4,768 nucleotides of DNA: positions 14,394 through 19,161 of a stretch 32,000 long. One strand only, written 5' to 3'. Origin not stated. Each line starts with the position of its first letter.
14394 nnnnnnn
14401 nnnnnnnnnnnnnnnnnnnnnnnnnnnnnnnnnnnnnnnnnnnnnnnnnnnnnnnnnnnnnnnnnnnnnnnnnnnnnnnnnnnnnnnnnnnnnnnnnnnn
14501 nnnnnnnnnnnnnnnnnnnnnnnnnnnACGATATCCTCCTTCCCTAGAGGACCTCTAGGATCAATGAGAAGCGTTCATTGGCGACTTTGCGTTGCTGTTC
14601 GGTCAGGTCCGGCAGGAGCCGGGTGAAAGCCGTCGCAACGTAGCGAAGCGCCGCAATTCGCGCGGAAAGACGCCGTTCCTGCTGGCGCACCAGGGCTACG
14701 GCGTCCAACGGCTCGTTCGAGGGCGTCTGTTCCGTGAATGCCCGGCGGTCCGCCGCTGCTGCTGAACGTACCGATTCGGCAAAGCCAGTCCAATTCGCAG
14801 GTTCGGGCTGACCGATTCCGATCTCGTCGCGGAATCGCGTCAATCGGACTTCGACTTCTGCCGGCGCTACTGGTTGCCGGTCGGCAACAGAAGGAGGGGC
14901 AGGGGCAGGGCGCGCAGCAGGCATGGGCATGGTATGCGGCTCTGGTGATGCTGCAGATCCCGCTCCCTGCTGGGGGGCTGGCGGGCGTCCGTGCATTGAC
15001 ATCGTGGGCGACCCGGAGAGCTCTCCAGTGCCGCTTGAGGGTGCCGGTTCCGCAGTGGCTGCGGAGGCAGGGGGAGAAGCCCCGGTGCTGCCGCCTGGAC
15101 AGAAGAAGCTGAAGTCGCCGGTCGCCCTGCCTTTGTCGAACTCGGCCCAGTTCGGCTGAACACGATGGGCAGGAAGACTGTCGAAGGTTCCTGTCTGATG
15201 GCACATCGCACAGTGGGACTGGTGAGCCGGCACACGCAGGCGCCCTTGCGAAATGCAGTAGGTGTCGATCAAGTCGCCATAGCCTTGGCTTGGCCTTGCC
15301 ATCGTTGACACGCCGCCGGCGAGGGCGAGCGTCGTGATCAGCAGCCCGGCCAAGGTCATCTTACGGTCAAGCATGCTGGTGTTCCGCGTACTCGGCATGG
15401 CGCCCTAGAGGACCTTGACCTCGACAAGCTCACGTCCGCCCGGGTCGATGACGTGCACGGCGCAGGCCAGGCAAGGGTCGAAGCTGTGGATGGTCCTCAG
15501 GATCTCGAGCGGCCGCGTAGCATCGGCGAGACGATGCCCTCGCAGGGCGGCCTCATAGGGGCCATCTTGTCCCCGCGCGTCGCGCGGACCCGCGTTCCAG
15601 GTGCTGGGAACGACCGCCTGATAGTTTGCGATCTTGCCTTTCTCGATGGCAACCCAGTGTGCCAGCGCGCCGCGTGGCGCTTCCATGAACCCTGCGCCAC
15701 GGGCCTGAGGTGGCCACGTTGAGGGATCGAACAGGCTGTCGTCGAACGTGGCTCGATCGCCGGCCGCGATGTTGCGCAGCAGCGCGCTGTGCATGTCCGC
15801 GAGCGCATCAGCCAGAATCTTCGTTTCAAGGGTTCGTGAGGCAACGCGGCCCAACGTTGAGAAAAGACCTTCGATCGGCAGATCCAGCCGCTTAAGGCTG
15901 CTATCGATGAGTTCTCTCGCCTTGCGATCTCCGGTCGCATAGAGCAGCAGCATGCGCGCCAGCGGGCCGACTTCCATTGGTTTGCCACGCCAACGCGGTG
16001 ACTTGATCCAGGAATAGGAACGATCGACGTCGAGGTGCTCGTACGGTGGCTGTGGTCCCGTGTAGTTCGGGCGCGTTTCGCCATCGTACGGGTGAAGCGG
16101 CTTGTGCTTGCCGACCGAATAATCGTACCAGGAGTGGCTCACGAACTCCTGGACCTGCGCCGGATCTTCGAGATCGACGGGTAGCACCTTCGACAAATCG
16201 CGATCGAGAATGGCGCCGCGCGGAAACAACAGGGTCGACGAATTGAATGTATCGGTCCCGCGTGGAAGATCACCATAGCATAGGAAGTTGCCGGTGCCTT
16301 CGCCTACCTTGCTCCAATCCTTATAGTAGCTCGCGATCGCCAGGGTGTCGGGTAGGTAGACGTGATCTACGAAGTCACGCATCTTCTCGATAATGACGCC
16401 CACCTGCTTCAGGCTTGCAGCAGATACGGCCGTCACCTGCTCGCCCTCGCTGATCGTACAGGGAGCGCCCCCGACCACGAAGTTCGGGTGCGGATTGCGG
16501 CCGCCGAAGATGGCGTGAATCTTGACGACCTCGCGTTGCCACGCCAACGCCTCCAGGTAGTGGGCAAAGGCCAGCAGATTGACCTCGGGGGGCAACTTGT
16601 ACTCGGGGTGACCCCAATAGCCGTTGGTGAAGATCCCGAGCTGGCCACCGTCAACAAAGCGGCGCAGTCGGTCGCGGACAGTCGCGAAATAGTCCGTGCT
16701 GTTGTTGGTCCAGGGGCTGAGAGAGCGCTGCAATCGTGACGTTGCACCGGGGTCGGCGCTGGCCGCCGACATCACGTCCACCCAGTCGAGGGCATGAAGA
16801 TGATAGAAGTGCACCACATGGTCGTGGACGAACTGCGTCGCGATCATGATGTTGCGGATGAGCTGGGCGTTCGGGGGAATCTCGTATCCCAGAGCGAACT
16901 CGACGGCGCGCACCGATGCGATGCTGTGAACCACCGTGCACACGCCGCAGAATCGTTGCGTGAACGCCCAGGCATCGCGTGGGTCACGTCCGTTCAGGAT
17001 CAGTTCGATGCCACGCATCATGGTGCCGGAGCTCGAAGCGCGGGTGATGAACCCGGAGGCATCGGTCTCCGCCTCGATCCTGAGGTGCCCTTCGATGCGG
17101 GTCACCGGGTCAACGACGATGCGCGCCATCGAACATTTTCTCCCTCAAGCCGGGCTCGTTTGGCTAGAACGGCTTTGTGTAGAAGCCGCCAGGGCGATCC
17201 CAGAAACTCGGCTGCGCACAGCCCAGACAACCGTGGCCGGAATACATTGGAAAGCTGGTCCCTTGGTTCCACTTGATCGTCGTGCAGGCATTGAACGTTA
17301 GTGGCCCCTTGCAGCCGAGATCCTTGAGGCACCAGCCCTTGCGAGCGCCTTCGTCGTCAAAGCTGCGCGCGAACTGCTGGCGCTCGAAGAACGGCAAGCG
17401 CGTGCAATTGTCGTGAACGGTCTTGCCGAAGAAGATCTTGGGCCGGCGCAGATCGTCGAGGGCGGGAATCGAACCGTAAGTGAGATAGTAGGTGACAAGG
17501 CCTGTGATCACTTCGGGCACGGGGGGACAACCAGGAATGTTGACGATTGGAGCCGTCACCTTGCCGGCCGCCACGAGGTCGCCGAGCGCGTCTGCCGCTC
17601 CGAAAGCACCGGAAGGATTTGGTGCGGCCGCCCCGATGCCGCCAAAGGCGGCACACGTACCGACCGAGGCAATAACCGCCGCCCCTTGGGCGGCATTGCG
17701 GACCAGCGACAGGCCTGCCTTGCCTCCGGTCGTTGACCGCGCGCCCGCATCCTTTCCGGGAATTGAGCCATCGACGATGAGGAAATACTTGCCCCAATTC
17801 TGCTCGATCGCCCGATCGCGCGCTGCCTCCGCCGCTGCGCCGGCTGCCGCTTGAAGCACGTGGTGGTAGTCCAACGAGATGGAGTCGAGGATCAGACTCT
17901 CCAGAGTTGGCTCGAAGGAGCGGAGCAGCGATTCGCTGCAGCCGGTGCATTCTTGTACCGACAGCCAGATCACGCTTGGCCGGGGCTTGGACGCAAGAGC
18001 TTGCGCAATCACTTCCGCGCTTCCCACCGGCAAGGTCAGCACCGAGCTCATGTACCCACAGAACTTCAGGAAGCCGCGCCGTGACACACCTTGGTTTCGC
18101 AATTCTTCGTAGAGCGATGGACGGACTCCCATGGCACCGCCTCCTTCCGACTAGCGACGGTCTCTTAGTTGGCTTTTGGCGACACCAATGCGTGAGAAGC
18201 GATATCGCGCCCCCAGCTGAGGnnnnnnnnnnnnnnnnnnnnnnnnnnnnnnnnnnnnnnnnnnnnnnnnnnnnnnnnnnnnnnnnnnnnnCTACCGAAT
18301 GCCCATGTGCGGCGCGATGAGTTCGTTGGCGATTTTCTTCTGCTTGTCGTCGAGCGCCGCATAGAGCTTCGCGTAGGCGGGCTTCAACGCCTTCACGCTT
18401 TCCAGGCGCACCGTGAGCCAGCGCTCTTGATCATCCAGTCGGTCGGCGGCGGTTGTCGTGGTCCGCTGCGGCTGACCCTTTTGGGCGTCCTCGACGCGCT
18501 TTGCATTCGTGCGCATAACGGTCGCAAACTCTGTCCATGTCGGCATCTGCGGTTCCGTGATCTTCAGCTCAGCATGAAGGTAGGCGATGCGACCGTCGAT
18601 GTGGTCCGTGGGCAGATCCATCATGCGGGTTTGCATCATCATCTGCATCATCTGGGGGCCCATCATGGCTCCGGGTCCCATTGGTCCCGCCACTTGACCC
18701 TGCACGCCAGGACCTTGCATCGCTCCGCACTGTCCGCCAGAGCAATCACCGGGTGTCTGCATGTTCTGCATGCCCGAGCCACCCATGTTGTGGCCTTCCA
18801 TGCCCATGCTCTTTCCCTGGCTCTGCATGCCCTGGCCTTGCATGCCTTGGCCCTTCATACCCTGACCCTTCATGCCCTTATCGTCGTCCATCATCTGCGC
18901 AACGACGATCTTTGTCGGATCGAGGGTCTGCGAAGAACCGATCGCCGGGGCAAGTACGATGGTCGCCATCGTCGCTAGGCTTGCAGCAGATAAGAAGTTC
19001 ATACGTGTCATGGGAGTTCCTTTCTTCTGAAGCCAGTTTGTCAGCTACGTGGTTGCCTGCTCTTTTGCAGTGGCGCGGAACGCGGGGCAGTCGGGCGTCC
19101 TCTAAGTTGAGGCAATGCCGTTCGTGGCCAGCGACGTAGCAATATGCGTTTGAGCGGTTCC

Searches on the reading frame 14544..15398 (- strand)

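Call 9: search_protein_families(library=pfam, proteins=[window:14544-15398:-])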
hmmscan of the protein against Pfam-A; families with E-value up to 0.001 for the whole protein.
window:14544-15398:- (284 aa): 1 family
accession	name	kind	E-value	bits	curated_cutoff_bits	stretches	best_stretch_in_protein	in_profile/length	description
PF07813.17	LTXXQ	-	9.9e-06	26.6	24.3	1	201-275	21-98/100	LTXXQ motif family protein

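Call 39: search_protein_families(library=ncbifam, proteins=[window:14544-15398:-], max_evalue=0.01)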
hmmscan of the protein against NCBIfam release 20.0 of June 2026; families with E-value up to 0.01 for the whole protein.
window:14544-15398:- (284 aa): 0 families

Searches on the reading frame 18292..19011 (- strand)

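Call 9: search_protein_families(library=pfam, proteins=[window:18292-19011:-])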
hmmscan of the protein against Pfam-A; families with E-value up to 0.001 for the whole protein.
window:18292-19011:- (239 aa): 1 family
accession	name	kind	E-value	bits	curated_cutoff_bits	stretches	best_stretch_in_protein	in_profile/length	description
PF07813.17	LTXXQ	-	2.7e-15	57.3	24.3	1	138-231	2-99/100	LTXXQ motif family protein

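Call 39: search_protein_families(library=ncbifam, proteins=[window:18292-19011:-], max_evalue=0.01)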
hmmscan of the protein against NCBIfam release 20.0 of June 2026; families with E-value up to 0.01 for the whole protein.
window:18292-19011:- (239 aa): 0 families
